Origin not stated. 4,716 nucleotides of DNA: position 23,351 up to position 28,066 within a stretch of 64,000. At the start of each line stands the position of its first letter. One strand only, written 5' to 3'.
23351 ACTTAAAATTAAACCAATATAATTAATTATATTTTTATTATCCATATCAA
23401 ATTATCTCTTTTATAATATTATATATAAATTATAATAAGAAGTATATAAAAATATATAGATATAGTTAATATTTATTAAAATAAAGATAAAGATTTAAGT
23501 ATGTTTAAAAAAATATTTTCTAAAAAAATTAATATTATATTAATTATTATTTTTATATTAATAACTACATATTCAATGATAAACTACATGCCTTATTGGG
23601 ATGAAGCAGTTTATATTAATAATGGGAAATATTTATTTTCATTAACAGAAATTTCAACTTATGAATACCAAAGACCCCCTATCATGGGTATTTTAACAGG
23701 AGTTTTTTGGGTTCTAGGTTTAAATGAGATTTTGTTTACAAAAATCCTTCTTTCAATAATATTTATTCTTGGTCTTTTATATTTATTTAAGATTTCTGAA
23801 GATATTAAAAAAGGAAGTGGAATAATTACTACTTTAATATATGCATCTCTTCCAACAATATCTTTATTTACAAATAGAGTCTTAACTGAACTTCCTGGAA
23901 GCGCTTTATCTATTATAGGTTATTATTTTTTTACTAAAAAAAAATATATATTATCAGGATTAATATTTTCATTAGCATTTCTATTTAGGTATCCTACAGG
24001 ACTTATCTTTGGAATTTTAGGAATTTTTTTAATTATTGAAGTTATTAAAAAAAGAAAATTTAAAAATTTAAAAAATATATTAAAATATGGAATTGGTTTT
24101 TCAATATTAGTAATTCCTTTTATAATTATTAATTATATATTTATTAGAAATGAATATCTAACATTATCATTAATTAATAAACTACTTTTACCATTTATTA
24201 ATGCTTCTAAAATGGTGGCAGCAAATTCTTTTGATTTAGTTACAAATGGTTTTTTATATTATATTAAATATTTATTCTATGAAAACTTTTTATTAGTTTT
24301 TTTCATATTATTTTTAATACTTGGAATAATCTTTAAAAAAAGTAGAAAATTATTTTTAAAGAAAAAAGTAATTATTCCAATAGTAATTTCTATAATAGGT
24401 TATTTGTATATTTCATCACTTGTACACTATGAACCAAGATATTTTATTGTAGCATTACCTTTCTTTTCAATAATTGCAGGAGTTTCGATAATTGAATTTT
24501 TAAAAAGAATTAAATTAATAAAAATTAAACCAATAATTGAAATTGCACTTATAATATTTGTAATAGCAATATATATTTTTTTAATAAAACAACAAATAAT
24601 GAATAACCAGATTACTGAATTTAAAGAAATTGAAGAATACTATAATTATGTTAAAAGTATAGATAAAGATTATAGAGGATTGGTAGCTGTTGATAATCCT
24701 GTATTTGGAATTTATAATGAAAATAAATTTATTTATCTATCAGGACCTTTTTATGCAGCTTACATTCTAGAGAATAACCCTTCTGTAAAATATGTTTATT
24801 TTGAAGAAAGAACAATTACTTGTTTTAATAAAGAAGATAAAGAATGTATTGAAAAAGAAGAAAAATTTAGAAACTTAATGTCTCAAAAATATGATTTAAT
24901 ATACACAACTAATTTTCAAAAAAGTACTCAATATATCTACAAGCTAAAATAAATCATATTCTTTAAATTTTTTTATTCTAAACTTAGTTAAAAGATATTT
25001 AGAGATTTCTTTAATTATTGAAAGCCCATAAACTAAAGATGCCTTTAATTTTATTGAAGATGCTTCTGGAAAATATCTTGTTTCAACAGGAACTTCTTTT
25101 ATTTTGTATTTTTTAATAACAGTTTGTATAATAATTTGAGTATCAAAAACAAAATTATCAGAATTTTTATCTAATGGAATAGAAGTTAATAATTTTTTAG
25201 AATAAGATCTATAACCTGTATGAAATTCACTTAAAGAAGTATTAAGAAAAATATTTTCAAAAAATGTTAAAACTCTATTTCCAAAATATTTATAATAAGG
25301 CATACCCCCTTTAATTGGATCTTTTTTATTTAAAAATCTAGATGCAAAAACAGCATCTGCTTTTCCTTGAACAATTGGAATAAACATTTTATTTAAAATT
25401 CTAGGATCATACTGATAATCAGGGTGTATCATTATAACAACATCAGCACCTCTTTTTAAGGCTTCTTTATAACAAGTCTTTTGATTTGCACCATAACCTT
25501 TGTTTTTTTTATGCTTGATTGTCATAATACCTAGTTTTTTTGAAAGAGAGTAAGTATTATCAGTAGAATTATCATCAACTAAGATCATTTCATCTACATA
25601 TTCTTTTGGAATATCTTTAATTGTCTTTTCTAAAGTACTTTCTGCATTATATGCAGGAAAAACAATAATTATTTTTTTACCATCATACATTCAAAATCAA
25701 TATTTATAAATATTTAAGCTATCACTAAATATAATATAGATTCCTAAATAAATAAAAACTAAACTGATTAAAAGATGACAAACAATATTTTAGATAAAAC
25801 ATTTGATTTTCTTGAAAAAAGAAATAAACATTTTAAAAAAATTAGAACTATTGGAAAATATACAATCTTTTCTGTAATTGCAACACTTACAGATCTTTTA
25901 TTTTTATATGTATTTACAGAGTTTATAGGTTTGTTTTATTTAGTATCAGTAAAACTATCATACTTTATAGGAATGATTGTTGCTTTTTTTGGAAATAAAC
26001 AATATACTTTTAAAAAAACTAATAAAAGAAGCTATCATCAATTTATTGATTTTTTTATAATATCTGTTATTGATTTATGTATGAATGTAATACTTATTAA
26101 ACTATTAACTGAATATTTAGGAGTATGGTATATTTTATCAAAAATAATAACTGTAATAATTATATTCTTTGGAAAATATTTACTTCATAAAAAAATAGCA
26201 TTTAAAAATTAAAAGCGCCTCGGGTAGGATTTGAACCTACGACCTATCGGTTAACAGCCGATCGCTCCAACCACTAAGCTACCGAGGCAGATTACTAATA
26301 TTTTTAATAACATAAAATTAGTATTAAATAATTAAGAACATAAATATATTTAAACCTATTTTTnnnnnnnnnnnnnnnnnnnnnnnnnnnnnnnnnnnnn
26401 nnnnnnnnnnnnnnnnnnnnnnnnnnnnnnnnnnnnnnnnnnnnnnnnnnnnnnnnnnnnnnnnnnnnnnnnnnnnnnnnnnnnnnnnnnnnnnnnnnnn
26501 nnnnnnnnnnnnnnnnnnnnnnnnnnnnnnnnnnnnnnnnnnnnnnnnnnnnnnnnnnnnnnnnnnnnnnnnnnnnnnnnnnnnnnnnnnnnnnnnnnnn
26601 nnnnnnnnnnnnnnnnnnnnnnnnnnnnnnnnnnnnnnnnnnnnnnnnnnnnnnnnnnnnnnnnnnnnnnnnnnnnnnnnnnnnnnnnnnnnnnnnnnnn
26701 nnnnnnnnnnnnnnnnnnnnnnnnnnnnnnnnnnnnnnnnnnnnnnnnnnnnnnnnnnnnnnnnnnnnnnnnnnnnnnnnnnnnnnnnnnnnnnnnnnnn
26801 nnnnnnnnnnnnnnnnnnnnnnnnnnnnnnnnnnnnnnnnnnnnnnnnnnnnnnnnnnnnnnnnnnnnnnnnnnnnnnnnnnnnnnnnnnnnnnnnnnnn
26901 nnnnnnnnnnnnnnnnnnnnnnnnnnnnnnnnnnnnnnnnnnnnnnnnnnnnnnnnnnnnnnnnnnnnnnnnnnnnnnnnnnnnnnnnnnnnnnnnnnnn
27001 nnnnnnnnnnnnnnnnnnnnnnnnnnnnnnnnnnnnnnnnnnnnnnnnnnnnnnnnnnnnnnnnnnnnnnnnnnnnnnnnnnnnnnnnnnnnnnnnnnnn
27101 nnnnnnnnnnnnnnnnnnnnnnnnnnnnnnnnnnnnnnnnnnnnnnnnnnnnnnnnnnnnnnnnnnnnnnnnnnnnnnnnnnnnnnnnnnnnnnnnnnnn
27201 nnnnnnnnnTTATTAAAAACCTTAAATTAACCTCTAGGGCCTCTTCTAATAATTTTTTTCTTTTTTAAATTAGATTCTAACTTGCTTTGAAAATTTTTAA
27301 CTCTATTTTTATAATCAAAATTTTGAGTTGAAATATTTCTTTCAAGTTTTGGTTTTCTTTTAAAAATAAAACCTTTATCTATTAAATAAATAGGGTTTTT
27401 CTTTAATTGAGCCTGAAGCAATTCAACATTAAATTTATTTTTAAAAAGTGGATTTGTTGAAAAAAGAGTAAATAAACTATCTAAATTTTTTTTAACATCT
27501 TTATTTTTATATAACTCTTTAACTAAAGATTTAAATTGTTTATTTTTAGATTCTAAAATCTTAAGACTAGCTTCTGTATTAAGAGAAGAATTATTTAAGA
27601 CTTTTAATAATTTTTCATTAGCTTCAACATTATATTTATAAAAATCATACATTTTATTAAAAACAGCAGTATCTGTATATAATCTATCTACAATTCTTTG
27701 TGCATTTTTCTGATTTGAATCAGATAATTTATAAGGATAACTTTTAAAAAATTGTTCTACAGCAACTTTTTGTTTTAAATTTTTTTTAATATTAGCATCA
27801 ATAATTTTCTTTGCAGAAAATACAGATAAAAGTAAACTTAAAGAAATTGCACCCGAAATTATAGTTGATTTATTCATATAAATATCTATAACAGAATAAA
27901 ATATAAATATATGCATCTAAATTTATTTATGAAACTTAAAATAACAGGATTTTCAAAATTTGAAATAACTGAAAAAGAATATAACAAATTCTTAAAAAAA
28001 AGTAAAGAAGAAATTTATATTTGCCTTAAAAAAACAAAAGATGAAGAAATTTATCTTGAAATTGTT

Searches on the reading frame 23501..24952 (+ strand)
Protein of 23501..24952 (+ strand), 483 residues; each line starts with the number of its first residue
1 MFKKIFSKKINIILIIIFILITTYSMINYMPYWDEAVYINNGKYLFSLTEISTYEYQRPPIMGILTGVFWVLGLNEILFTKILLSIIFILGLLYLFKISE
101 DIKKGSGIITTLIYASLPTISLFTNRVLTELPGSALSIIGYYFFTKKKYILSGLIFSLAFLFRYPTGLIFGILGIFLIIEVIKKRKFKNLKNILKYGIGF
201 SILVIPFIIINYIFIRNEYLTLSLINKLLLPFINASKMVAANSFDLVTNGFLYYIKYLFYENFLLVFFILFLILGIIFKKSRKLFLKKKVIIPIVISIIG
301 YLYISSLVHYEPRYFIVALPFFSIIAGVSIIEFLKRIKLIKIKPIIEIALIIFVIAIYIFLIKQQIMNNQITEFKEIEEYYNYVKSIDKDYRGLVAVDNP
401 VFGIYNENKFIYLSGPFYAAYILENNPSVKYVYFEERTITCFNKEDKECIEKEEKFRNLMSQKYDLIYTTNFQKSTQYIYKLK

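Call 12: search_protein_families(library=pfam, proteins=[window:23501-24952:+], max_evalue=0.001)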
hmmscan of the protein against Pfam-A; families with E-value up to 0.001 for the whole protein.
window:23501-24952:+ (483 aa): 1 family
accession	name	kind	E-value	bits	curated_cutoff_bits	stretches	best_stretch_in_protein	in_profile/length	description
PF03901.23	Glyco_transf_22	-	5.5e-05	23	23.8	1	36-369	69-368/414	Alg9-like mannosyltransferase family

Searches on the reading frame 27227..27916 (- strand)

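Call 38: search_protein_families(library=pfam, proteins=[window:27227-27916:-], max_evalue=0.1)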
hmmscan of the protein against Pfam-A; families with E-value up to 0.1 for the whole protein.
window:27227-27916:- (229 aa): 1 family
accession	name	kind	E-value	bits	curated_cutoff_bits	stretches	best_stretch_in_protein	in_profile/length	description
PF17898.6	GerD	-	0.021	15.2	29.5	1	100-169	46-113/114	Spore germination GerD central core domain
